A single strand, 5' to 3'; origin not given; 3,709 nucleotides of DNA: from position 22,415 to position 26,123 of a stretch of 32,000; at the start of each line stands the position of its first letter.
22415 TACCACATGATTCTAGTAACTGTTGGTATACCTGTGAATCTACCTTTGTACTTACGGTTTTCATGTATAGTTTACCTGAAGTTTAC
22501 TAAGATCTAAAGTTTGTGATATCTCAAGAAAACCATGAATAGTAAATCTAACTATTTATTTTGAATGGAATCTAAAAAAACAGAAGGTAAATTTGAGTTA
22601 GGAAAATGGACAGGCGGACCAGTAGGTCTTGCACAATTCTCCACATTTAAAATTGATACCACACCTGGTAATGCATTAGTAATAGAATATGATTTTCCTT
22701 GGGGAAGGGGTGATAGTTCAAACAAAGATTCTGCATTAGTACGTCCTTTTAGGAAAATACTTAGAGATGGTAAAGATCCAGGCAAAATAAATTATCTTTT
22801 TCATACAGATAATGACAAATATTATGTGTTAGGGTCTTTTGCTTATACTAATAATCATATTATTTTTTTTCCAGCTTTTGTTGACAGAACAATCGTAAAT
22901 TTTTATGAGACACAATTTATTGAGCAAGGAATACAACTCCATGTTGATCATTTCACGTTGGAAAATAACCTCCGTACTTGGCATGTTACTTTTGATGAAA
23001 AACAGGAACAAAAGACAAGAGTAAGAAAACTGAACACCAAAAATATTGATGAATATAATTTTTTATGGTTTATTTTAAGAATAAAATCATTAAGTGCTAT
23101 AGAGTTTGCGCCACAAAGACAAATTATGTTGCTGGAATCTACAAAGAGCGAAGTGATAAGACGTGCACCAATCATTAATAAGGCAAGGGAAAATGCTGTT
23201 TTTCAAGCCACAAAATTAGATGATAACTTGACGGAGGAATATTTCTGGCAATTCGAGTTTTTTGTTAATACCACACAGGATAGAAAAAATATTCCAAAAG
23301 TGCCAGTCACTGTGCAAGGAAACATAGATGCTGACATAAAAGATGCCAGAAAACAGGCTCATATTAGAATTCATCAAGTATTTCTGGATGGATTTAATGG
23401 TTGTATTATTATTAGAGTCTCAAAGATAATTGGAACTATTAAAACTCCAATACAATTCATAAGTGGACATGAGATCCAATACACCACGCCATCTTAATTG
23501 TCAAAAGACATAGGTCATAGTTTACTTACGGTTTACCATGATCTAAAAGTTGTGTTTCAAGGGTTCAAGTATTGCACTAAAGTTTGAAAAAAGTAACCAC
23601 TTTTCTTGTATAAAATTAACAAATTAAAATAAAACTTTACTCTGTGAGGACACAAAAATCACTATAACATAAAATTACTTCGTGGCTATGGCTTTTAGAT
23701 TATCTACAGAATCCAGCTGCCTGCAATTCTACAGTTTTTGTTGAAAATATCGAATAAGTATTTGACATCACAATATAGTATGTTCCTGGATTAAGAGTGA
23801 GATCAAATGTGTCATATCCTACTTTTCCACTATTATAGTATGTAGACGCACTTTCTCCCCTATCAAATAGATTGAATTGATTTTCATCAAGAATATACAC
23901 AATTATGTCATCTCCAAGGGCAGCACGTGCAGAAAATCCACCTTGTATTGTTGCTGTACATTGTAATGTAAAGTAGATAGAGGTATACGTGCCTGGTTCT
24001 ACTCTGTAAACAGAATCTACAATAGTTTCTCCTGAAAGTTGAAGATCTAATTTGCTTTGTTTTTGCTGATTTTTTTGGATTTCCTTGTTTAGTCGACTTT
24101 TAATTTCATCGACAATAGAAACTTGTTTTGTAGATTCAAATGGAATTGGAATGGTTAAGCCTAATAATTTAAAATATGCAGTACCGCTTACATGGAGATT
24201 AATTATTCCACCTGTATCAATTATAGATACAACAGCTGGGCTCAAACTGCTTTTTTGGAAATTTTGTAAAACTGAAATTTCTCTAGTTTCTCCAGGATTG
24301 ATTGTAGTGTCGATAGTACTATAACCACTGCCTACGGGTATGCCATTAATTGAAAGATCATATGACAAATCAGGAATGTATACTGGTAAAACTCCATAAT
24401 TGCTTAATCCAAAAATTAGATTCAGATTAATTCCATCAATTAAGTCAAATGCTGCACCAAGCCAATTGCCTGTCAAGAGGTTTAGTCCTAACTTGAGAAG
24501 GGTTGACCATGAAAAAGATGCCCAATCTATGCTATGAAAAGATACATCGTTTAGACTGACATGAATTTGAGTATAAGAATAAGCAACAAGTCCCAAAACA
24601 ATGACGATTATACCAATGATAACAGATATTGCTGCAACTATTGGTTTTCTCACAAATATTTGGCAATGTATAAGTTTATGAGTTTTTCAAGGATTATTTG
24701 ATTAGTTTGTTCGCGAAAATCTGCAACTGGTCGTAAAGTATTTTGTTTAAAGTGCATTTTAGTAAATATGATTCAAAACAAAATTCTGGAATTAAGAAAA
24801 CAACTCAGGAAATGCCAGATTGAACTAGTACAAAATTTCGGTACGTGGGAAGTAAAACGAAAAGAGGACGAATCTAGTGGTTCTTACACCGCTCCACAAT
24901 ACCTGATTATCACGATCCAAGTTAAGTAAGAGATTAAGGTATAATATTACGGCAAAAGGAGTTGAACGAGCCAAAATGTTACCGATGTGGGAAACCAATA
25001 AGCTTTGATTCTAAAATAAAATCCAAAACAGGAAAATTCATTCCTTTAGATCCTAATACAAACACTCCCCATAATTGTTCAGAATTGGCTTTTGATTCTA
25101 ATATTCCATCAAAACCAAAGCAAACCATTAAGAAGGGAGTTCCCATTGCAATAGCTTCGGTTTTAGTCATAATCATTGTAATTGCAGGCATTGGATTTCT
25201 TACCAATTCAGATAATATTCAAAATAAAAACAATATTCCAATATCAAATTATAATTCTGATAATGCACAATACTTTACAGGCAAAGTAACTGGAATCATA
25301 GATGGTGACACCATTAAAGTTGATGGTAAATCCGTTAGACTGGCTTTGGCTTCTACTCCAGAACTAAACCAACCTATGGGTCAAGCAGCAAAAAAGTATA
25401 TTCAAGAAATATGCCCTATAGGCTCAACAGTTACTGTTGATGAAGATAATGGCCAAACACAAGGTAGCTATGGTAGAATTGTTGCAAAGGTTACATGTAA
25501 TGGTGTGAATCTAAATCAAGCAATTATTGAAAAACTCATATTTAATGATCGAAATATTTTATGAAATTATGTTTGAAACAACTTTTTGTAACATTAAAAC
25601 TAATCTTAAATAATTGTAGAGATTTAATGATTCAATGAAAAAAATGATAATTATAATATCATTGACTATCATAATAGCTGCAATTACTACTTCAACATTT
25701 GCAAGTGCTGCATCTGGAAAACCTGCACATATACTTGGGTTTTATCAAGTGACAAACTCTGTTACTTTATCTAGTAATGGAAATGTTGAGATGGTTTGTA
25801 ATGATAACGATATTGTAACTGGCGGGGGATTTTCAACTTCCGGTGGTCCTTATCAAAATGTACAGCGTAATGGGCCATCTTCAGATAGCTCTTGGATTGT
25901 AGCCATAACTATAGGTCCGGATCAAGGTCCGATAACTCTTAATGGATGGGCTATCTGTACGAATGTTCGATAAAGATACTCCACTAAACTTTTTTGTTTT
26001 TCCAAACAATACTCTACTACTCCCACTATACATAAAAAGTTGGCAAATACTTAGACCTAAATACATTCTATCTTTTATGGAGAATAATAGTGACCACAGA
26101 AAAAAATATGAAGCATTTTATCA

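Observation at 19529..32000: Integrase beside the 5' side of tRNA-Tyr opens a >=12 kb accessory island with no replication or virion genes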

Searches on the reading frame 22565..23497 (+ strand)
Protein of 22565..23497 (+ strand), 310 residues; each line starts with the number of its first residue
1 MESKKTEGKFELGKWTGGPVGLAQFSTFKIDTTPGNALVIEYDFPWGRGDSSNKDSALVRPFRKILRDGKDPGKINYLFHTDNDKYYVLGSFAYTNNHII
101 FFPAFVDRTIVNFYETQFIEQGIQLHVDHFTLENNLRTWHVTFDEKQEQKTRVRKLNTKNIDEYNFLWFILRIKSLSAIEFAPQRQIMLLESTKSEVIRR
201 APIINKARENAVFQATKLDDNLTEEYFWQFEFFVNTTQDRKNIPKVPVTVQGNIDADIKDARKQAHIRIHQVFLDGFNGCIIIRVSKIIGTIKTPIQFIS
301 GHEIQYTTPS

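Call 8: search_protein_families(library=pfam, proteins=[window:22565-23497:+], max_evalue=0.1)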
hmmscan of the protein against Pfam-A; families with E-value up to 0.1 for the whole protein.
window:22565-23497:+ (310 aa): 0 families

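Call 32: search_protein_families(library=phrogs, proteins=[window:22565-23497:+], max_evalue=0.01)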
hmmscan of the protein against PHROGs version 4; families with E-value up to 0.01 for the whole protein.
window:22565-23497:+ (310 aa): 0 families

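Call 33: search_protein_families(library=ncbifam, proteins=[window:22565-23497:+], max_evalue=0.01)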
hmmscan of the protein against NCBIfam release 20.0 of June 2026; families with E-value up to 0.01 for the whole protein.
window:22565-23497:+ (310 aa): 0 families

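Call 34: search_protein_families(library=padloc, proteins=[window:22565-23497:+], max_evalue=0.01)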
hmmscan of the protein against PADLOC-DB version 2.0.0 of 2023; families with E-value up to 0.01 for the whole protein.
window:22565-23497:+ (310 aa): 0 families

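Call 47: find_homologous_proteins(query=window:22565-23497:+)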
Query window:22565-23497:+ (310 aa): 16 proteins with E <= 0.001 among 481 candidates.
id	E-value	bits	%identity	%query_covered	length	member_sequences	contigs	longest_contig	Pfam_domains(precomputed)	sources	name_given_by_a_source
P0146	7.1e-209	710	100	100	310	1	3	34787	-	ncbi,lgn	ncbi:MAG: hypothetical protein WD033_02340 [Nitrosopumilaceae archaeon]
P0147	2.2e-114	400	59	95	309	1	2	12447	-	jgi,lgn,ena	-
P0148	3.0e-89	317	51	94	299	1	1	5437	-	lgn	-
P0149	6.7e-88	313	47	96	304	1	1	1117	-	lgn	-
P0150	1.2e-85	305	45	95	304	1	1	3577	-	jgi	-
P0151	9.2e-84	299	48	94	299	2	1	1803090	-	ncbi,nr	ncbi:hypothetical protein [Nitrosopumilus adriaticus]|nr:hypothetical protein [Nitrosopumilus adriat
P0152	2.0e-79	285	59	68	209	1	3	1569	-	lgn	-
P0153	3.1e-66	242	43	93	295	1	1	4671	-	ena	-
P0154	2.2e-64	235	40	95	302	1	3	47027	-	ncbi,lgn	ncbi:MAG: hypothetical protein ACRDFB_06145 [Rhabdochlamydiaceae bacterium]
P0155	2.8e-60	222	41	94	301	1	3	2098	-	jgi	jgi:hypothetical protein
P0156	2.3e-54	203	39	91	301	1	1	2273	-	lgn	-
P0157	1.1e-53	200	38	91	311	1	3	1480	-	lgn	-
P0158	7.0e-52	194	35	95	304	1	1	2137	-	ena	-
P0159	2.7e-48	183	37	89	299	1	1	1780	-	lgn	-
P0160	1.6e-47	180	38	92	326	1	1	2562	-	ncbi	-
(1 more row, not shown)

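Call 50: find_encoding_contigs(protein=P0151, flank=10000, max_places=1)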
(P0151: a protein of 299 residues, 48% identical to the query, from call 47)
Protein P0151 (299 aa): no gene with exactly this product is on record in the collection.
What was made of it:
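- Tried and rejected: The context look-up for the N. adriaticus p310 homologue found no record (call 50).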

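Call 59: predict_structure(alignment_id=A3)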
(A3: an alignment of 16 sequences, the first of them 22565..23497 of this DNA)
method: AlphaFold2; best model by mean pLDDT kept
length: 310 residues; sequences in the alignment: 16
mean_pLDDT: 82.2   pTM: 0.84
mean pLDDT of the five models: 82.2, 80.9, 80.6, 80.1, 77.9
residues with pLDDT >= 90: 107; 70-90: 157; 50-70: 32; < 50: 14
segments of 3 or more residues with pLDDT < 50: 1-12
pLDDT, mean of each block of 10 residues (from residue 1): 31 60 76 74 86 88 80 85 89 89 89 69 84 92 77 84 95 93 89 83 77 79 90 94 89 82 79 89 93 89 72
secondary structure, 60 per line:
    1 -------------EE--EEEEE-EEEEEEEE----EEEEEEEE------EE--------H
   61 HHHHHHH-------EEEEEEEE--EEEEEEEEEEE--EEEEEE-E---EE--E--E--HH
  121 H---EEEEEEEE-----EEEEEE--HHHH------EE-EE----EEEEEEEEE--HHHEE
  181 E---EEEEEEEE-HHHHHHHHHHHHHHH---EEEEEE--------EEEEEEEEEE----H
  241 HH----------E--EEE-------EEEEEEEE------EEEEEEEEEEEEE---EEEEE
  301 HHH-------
elements in order: E18-22 E24-31 E36-43 H60-67 E75-82 E85-95 E98-103 E125-132 E138-143 H146-149 E165-173 E179-181 E185-192 H194-208 E212-217 E226-235 E256-258 E266-273 E280-292 E296-300
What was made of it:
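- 22565..23497 (+): p310: beta-rich protein of unknown function. AF2 pLDDT 82, pTM 0.84 (call 59).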

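Call 64: fold_search(model_id=the predicted structure, library=pdb)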
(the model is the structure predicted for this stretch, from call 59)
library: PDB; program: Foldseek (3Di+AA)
matches with E <= 10: 817; with E <= 0.001: 0
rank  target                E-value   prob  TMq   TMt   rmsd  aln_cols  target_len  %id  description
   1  5tuo_G                9.1e-02  0.09  0.12  0.16  19.5       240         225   10  Crystal structure of the complex of Helicobacter pylori alpha-carbonic anhydrase with 5-amino-1,3,4-thiadiazole-2-sulf (released 2017-09-13)
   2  5fjx_A                9.1e-02  0.04  0.11  0.12  20.6       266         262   10  Yeast delta-COP-I mu-homology domain complexed with Gcs1 WxxF peptide (released 2015-11-11)
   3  1vkn_A                1.1e-01  0.23  0.11  0.10  12.0       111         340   14  Crystal structure of N-acetyl-gamma-glutamyl-phosphate reductase (TM1782) from Thermotoga maritima at 1.80 A resolutio (released 2004-06-22)
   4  5tt8_G                1.2e-01  0.09  0.13  0.18  18.5       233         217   11  Crystal structure of the complex of Helicobacter pylori alpha-carbonic anhydrase with benzolamide (released 2017-09-13)
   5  6yio_H                1.7e-01  0.04  0.10  0.13  18.9       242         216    6  CRYSTAL STRUCTURE OF FAB RG6292 IN COMPLEX WITH CD25 ECD (released 2020-11-11)
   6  9dmx_B                2.1e-01  0.03  0.11  0.08  32.3       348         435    8  Crystal structure of shark UrIg2 V-C1-C2-C3 domains (released 2025-07-23)
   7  5tt3_H                2.2e-01  0.06  0.12  0.16  19.7       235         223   10  Crystal structure of the complex of Helicobacter pylori alpha-carbonic anhydrase with ethoxzolamide (released 2017-09-13)
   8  4ydv_B                2.7e-01  0.03  0.11  0.14  20.2       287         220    6  STRUCTURE OF THE ANTIBODY 7B2 THAT CAPTURES HIV-1 VIRIONS (released 2015-08-12)
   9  4fqq_D                2.7e-01  0.03  0.10  0.13  21.4       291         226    8  Crystal Structure of Germline Antibody PGT121-GL Fab (released 2012-11-14)
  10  7yow_H                3.0e-01  0.06  0.12  0.17  21.6       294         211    4  Crystal structure of SARS-CoV-2 omicron variant spike receptor-binding domain (RBD) in complex with NCV2SG48 Fab (released 2023-04-19)
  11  7ryv_H                3.2e-01  0.04  0.11  0.15  18.9       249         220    6  Anti-HIV neutralizing antibody Ab1573 Fab isolated from sequentially immunized macaques (released 2022-01-19)
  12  6uyd_H                3.2e-01  0.04  0.11  0.15  20.1       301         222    6  Structure of Hepatitis C Virus Envelope Glycoprotein E2mc3-v1 redesigned core from genotype 1a bound to broadly neutra (released 2020-04-22)
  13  6arp_B                3.2e-01  0.03  0.11  0.14  18.6       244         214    6  Structure of a mutant Cetuximab Fab fragment (released 2018-08-29)
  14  3s34_H                3.4e-01  0.04  0.12  0.16  19.7       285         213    6  Structure of the 1121B Fab fragment (released 2011-08-24)
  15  7e7y_A                3.4e-01  0.03  0.10  0.13  21.1       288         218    4  Crystal structure of the SARS-CoV-2 S RBD in complex with BD-623 Fab (released 2021-06-09)
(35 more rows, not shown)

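Call 67: find_encoding_contigs(protein=P0147, flank=10000, max_places=2)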
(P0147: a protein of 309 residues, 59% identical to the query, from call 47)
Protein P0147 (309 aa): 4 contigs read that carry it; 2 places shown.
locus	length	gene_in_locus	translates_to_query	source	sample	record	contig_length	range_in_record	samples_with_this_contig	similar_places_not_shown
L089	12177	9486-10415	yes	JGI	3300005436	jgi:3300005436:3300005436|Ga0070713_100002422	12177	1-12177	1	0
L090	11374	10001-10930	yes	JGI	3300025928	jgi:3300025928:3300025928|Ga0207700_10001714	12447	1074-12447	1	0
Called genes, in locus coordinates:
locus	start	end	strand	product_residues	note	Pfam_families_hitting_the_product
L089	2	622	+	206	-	?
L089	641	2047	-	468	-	PF02934:GatB_N, PF02637:GatB_Yqey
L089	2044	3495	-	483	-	PF01425:Amidase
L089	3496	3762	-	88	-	-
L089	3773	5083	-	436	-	PF01336:tRNA_anti-codon, PF00152:tRNA-synt_2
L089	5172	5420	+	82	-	-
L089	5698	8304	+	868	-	PF13181:TPR_8 (faint), PF00515:TPR_1 (weak), PF07719:TPR_2 (faint), PF12569:NatA_aux_su (faint), PF12895:ANAPC3 (faint), PF13174:TPR_6 (faint), PF13371:TPR_9 (faint), PF13374:TPR_10 (faint), +10 more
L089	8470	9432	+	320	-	-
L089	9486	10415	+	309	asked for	-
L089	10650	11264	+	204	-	-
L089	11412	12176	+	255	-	?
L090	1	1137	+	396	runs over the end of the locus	PF00909:Ammonium_transp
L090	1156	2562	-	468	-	PF02934:GatB_N, PF02637:GatB_Yqey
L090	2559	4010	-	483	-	PF01425:Amidase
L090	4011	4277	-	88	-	-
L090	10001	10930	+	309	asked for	-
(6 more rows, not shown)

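Call 69: fold_search(model_id=the predicted structure, library=viral)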
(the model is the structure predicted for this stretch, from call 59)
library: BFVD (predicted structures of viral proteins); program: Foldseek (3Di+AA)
matches with E <= 10: 424; with E <= 0.001: 0
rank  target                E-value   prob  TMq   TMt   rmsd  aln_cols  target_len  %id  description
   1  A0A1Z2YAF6            5.8e-02  0.04  0.09  0.07  23.5       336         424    6  VP4 (Fragment) [Rotavirus A]
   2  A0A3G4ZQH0            8.9e-02  0.05  0.10  0.10  18.1       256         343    7  Uncharacterized protein [Terrestrivirus sp.]
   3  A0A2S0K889            9.4e-02  0.23  0.16  0.19  15.9       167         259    5  (no name in the UniProt tables at hand)
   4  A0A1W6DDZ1            9.4e-02  0.05  0.08  0.12  18.6       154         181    8  U29 [Human betaherpesvirus 6]
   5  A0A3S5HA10            1.0e-01  0.05  0.07  0.07  19.2       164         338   10  Capsid assembly and DNA maturation protein-like protein [Vombatid gammaherpesvirus 1]
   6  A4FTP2                1.2e-01  0.07  0.13  0.12  18.6       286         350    8  Uncharacterized protein [Cyprinid herpesvirus 3]
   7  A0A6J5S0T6            1.5e-01  0.08  0.08  0.08  21.7       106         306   11  Uncharacterized protein [uncultured Caudovirales phage]
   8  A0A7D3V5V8            1.5e-01  0.04  0.11  0.10  26.7       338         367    7  Uncharacterized protein [Fadolivirus FV1/VV64]
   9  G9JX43                1.6e-01  0.04  0.08  0.10  18.8       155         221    6  Triplex subunit 1 (Fragment) [Elephant endotheliotropic herpesvirus 1B]
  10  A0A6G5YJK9            1.6e-01  0.02  0.08  0.04  35.1       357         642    9  (no name in the UniProt tables at hand)
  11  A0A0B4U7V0            2.0e-01  0.02  0.10  0.09  23.9       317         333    6  Outer capsid protein VP4 (Fragment) [Rotavirus A]
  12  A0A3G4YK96            3.0e-01  0.02  0.10  0.12  21.9       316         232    5  Outer capsid protein VP4 (Fragment) [Human rotavirus A]
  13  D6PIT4                3.0e-01  0.01  0.09  0.07  33.9       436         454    7  (no name in the UniProt tables at hand)
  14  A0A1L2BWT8            3.3e-01  0.01  0.07  0.03  32.8       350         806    8  Uncharacterized protein [Nodularia phage vB_NpeS-2AV2]
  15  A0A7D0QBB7            3.5e-01  0.03  0.12  0.10  23.4       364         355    8  (no name in the UniProt tables at hand)
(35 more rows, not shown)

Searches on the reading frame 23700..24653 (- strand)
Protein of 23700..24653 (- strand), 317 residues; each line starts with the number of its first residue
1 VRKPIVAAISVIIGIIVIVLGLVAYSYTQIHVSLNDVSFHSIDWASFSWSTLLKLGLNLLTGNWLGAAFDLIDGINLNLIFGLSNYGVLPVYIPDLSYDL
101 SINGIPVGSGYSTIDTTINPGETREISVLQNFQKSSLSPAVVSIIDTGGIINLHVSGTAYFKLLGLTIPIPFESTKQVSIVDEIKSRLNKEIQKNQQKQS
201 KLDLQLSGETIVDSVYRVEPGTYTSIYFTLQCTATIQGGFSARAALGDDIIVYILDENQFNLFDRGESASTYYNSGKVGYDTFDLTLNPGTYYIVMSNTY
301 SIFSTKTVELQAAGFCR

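Call 8: search_protein_families(library=pfam, proteins=[window:23700-24653:-], max_evalue=0.1)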
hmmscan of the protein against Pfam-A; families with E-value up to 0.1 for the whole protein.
window:23700-24653:- (317 aa): 2 families
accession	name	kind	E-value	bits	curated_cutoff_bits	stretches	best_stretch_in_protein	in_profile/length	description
PF03168.19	LEA_2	-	1.5e-06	29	25.4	1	85-175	6-97/98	Late embryogenesis abundant protein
PF01105.29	EMP24_GP25L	-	0.078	13.5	25.9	0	226-311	14-94/182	emp24/gp25L/p24 family/GOLD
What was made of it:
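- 23700..24653 (-): p317: N-terminally anchored membrane protein with a LEA_2 domain. Cargo. PF03168 E=1.5e-6 (call 8).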

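Call 32: search_protein_families(library=phrogs, proteins=[window:23700-24653:-], max_evalue=0.01)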
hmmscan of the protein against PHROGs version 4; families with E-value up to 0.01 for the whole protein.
window:23700-24653:- (317 aa): 0 families

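Call 33: search_protein_families(library=ncbifam, proteins=[window:23700-24653:-], max_evalue=0.01)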
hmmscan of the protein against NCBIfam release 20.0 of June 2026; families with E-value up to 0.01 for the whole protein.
window:23700-24653:- (317 aa): 0 families

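Call 34: search_protein_families(library=padloc, proteins=[window:23700-24653:-], max_evalue=0.01)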
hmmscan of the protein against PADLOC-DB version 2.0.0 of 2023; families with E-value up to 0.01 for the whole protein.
window:23700-24653:- (317 aa): 0 families

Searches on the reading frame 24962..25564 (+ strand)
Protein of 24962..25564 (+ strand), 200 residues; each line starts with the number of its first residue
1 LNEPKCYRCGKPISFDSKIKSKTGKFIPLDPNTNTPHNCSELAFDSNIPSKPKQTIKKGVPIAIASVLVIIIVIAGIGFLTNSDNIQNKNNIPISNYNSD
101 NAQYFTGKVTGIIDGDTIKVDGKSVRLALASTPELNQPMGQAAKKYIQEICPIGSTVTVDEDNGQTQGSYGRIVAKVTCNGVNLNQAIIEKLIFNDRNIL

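Call 8: search_protein_families(library=pfam, proteins=[window:24962-25564:+], max_evalue=0.1)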
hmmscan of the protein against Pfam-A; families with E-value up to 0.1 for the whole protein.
window:24962-25564:+ (200 aa): 1 family
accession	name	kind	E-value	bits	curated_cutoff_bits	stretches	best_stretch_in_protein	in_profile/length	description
PF00565.23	SNase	-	2e-05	25.4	21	1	125-190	2-70/107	Staphylococcal nuclease homologue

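Call 32: search_protein_families(library=phrogs, proteins=[window:24962-25564:+], max_evalue=0.01)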
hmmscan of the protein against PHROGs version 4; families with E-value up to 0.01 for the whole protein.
window:24962-25564:+ (200 aa): 5 families
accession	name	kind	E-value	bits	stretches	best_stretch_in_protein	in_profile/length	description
phrog_452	-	DNA, RNA and nucleotide metabolism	2.6e-12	48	1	94-192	58-172/201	endonuclease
phrog_8809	-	unknown function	1.5e-08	33.1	1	99-191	1093-1198/2317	-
phrog_20876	-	DNA, RNA and nucleotide metabolism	5.2e-08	33.2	1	101-196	162-261/395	nuclease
phrog_37474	-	unknown function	0.00027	19.2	1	107-186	169-254/2087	-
phrog_18798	-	unknown function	0.0029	18.9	1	103-189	3-96/124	-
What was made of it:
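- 24962..25564 (+): p200: Zn-ribbon, transmembrane segment and staphylococcal-nuclease-like domain. Cargo. PF00565 E=2e-5 (call 8); phrog_452 endonuclease E=2.6e-12 (call 32).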

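Call 33: search_protein_families(library=ncbifam, proteins=[window:24962-25564:+], max_evalue=0.01)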
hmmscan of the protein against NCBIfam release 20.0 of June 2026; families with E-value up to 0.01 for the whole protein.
window:24962-25564:+ (200 aa): 2 families
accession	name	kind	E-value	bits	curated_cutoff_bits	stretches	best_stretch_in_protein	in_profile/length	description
NF047694.1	TnucaseNucIStaph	equivalog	3e-06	26.8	250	1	65-190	8-140/175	thermonuclease NucI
NF047969.1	CaNuclEcnA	equivalog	5.6e-06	26.4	180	0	103-137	3-41/151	calcium-activated nuclease EcnA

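Call 34: search_protein_families(library=padloc, proteins=[window:24962-25564:+], max_evalue=0.01)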
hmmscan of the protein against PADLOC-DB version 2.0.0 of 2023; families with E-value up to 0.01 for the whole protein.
window:24962-25564:+ (200 aa): 0 families

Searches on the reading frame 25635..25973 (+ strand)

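Call 8: search_protein_families(library=pfam, proteins=[window:25635-25973:+], max_evalue=0.1)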
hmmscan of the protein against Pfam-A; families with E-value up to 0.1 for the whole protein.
window:25635-25973:+ (112 aa): 0 families

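Call 32: search_protein_families(library=phrogs, proteins=[window:25635-25973:+], max_evalue=0.01)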
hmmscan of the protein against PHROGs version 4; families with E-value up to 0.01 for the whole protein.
window:25635-25973:+ (112 aa): 0 families

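Call 33: search_protein_families(library=ncbifam, proteins=[window:25635-25973:+], max_evalue=0.01)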
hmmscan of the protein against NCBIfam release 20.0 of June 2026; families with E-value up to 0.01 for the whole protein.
window:25635-25973:+ (112 aa): 1 family
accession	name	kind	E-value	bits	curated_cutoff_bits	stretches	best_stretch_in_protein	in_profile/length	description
NF040942.2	hypo_ExtJ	equivalog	0.0058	17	52.5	1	1-35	1-35/77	selenite/tellurite reduction operon protein ExtJ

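Call 34: search_protein_families(library=padloc, proteins=[window:25635-25973:+], max_evalue=0.01)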
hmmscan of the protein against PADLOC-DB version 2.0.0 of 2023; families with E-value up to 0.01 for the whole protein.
window:25635-25973:+ (112 aa): 0 families
